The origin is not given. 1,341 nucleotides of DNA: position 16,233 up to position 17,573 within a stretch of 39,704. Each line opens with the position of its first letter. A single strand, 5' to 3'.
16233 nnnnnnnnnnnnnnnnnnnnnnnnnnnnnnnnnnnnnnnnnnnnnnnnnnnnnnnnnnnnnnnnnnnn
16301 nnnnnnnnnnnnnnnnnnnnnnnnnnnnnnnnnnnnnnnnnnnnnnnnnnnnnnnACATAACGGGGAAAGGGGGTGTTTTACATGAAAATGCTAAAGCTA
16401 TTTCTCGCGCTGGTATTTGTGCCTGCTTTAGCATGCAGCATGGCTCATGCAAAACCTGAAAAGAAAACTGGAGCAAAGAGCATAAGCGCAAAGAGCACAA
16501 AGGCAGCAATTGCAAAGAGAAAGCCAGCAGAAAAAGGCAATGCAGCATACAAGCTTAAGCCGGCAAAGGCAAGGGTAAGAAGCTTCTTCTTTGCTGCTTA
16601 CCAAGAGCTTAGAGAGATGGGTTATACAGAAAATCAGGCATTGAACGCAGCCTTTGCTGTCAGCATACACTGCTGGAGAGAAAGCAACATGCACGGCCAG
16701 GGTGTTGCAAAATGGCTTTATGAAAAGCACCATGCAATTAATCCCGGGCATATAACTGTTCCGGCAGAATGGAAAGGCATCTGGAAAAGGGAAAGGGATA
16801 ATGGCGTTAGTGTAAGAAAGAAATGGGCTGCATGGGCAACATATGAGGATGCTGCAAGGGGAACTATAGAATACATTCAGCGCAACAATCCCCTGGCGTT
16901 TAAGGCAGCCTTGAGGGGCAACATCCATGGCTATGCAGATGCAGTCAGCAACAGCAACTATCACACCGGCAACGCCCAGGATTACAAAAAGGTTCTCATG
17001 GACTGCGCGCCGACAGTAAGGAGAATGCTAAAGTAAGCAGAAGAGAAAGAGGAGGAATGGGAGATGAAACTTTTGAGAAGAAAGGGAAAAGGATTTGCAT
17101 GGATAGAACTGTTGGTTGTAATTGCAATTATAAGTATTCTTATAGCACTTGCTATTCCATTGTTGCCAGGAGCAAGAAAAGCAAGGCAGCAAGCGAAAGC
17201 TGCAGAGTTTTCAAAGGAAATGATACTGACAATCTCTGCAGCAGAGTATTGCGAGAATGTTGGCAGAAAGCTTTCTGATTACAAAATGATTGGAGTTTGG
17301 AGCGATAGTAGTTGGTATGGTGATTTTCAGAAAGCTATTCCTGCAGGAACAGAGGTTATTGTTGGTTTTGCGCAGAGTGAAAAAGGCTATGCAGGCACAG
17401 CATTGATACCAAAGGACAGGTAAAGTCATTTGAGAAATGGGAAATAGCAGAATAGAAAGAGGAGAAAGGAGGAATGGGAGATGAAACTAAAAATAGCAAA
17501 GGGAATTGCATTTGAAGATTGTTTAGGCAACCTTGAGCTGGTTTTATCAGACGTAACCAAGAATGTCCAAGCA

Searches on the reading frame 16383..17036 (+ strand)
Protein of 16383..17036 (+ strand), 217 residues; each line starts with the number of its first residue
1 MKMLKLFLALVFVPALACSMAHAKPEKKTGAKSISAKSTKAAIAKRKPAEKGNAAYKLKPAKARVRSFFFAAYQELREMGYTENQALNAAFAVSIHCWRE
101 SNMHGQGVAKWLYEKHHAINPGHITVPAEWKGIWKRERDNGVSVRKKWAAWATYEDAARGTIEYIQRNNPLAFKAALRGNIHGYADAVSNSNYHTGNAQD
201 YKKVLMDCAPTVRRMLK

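Call 77: search_protein_families(library=pfam, proteins=[window:16383-17036:+], max_evalue=0.01)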
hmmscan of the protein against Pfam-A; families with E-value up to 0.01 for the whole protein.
window:16383-17036:+ (217 aa): 1 family
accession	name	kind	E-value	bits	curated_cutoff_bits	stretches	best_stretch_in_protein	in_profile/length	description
PF00627.37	UBA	-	0.0037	17.5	22.4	1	72-92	5-25/37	UBA/TS-N domain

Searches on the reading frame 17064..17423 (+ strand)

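Call 77: search_protein_families(library=pfam, proteins=[window:17064-17423:+], max_evalue=0.01)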
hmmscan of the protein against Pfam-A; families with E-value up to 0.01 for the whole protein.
window:17064-17423:+ (119 aa): 1 family
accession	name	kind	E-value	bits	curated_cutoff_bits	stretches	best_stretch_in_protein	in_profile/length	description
PF07963.17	N_methyl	-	2.8e-05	23.9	21.2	1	6-30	2-26/27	Prokaryotic N-terminal methylation motif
